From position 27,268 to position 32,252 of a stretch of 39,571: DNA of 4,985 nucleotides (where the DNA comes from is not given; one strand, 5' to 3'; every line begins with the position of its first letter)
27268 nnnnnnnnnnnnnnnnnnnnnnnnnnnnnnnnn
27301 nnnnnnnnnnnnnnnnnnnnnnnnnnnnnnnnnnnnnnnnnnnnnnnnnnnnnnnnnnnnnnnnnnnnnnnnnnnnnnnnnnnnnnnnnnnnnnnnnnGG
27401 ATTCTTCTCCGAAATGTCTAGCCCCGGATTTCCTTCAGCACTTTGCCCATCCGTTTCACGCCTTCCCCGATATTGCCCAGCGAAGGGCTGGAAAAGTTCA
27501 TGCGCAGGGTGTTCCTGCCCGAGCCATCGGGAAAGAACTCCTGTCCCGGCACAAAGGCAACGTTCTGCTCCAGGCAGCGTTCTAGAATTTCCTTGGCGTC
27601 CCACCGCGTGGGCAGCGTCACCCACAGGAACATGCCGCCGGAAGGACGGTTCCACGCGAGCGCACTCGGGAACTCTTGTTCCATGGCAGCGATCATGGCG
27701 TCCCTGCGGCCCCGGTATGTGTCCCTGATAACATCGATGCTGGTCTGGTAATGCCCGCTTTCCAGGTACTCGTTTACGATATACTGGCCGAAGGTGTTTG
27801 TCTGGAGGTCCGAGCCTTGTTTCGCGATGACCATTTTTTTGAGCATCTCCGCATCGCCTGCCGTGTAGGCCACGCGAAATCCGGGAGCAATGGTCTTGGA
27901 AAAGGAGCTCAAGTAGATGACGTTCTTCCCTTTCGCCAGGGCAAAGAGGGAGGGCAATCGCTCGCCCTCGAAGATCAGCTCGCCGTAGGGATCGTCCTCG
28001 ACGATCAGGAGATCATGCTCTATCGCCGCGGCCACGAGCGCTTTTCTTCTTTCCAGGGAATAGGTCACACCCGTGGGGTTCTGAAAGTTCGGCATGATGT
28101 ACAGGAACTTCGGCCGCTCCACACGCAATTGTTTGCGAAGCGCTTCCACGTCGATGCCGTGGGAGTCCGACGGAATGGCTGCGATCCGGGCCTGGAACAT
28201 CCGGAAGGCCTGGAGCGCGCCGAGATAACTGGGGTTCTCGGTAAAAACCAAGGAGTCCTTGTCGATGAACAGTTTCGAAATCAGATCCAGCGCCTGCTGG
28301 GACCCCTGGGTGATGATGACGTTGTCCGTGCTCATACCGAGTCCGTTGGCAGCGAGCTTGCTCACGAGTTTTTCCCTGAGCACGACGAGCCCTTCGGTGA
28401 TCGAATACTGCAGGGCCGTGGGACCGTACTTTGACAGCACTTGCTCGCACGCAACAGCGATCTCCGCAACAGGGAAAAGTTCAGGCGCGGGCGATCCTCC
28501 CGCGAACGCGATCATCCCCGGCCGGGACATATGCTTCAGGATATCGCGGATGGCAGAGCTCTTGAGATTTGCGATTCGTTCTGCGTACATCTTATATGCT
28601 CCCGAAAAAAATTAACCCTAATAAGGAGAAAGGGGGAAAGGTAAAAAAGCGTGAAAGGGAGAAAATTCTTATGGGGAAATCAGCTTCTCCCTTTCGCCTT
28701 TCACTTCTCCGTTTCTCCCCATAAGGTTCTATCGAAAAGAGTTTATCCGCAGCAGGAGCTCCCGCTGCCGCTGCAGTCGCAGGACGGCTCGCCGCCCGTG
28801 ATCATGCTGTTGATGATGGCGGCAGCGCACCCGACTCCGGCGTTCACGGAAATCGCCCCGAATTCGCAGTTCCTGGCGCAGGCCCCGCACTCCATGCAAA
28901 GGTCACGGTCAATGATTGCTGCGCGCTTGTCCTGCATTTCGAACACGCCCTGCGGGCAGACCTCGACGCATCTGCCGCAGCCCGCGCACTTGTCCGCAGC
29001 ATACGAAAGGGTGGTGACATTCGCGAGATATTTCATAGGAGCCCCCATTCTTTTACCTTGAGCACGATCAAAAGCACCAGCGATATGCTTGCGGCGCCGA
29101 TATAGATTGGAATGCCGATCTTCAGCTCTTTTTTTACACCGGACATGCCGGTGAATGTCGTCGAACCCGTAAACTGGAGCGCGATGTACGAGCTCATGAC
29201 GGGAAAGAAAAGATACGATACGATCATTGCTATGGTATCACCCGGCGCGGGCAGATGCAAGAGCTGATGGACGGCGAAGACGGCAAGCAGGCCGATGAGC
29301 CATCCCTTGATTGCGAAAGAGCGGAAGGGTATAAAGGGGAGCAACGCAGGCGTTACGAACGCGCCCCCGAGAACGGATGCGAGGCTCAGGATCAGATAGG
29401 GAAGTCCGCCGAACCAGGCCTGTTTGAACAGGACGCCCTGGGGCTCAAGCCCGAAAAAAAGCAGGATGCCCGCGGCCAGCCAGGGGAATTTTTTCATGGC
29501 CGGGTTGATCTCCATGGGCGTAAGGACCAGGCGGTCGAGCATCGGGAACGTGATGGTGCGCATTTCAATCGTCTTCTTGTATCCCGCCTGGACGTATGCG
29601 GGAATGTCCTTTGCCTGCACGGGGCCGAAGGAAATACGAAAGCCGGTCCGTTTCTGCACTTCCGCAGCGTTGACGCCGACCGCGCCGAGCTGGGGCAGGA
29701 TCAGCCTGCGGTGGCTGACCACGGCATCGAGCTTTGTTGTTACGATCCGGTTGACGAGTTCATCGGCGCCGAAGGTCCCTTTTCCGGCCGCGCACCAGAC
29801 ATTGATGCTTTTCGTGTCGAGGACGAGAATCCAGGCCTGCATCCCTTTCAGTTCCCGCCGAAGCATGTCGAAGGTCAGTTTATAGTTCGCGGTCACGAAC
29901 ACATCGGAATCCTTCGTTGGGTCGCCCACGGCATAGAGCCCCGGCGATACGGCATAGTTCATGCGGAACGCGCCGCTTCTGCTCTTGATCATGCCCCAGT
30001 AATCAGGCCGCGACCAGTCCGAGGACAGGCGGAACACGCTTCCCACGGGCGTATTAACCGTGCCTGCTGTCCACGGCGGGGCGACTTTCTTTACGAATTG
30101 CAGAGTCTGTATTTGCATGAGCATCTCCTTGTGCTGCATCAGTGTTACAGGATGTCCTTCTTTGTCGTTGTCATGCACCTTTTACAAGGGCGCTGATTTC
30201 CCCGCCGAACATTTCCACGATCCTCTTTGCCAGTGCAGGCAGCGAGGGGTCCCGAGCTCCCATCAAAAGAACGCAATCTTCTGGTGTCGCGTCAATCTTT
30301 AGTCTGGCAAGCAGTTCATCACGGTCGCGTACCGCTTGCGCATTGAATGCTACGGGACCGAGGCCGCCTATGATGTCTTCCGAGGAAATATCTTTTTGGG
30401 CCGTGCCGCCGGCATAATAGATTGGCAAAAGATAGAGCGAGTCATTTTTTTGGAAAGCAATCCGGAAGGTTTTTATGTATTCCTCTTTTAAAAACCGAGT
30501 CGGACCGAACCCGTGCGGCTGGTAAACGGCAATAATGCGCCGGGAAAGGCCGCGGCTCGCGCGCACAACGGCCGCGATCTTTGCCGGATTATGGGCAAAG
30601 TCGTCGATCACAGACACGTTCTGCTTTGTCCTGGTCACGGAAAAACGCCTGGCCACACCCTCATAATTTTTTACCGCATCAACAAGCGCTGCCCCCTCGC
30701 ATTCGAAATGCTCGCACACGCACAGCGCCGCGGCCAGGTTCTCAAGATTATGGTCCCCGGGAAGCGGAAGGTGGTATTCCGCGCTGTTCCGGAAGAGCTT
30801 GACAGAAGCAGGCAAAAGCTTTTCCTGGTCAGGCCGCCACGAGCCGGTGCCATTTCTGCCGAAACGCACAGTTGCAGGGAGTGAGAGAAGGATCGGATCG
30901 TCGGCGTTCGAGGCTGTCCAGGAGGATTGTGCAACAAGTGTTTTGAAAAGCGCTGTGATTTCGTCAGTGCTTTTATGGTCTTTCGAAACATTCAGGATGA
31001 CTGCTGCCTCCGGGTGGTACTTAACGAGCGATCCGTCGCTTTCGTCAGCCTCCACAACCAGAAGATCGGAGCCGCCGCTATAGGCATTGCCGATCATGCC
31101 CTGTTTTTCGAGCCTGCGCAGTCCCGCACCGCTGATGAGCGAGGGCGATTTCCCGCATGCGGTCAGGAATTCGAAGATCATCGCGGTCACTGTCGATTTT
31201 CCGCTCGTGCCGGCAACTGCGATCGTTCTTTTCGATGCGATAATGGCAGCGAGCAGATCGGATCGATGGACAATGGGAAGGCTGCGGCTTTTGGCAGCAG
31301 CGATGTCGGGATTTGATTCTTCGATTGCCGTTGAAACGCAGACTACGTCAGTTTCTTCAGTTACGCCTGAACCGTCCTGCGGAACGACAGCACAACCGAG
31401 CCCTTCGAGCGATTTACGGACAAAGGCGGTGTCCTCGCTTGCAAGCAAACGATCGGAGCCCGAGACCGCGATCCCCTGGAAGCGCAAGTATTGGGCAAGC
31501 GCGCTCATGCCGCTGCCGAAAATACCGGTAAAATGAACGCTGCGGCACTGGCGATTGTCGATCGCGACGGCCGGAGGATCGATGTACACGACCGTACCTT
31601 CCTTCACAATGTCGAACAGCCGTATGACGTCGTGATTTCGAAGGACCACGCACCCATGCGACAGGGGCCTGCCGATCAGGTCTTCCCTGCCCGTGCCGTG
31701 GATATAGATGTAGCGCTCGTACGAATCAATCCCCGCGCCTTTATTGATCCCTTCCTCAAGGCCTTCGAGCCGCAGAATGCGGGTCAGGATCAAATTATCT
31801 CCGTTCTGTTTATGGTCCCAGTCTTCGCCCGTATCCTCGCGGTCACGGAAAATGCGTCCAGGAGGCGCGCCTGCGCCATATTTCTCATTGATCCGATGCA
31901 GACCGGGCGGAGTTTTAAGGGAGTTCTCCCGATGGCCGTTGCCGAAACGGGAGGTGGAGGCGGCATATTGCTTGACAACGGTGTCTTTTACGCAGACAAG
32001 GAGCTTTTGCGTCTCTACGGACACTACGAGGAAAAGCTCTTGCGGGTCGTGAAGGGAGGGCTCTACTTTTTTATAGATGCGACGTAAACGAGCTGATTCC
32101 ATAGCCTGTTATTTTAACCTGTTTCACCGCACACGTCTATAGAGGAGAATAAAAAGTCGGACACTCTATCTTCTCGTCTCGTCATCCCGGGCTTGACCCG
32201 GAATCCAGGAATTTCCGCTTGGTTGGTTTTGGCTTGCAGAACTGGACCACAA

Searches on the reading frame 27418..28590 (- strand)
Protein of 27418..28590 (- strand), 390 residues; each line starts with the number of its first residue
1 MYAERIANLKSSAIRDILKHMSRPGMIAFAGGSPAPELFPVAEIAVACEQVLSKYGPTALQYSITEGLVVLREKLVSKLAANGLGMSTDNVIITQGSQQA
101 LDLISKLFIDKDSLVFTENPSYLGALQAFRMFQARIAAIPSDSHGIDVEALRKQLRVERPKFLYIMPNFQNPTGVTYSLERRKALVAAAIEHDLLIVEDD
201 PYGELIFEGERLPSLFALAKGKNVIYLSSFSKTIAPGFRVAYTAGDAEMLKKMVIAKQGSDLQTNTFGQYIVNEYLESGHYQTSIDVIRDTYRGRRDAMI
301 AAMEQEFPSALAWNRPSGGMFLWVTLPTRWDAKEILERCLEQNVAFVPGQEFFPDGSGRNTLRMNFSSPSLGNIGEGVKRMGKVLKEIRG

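Call 41: search_protein_families(library=pfam, proteins=[window:27418-28590:-])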
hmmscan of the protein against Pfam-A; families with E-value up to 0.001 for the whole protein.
window:27418-28590:- (390 aa): 2 families
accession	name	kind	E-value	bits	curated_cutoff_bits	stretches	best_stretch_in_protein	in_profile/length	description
PF00155.27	Aminotran_1_2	-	1.5e-36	126.8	19.7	1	46-370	24-350/361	Aminotransferase class I and II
PF12897.13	Asp_aminotransf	-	3.2e-08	33.2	27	1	135-378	147-402/421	Aspartate amino-transferase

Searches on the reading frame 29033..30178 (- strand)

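Call 41: search_protein_families(library=pfam, proteins=[window:29033-30178:-])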
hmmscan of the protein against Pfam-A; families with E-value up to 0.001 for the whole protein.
window:29033-30178:- (381 aa): 1 family
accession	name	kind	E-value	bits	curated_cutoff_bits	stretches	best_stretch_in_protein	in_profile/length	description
PF03599.22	CdhD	-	3.7e-14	52.7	24.8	1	75-195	266-386/387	CO dehydrogenase/acetyl-CoA synthase delta subunit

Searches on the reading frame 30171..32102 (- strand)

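Call 41: search_protein_families(library=pfam, proteins=[window:30171-32102:-])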
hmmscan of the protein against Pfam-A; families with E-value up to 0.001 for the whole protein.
window:30171-32102:- (643 aa): 5 families
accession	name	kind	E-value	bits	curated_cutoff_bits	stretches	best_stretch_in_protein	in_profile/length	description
PF03734.19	YkuD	-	1.6e-21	77.9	23.4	1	25-174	4-146/146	L,D-transpeptidase catalytic domain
PF02875.26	Mur_ligase_C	-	1.7e-15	58.4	28.4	1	485-617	1-127/127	Mur ligase, glutamate ligase domain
PF01225.30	Mur_ligase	-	6.9e-14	52.4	21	1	189-291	2-94/95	Mur ligase family, catalytic domain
PF08245.18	Mur_ligase_M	-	2.9e-13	50.7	24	1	296-463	1-200/200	Mur ligase middle domain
PF13645.11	YkuD_2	-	3.3e-05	23.8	27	1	110-174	102-168/169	L,D-transpeptidase catalytic domain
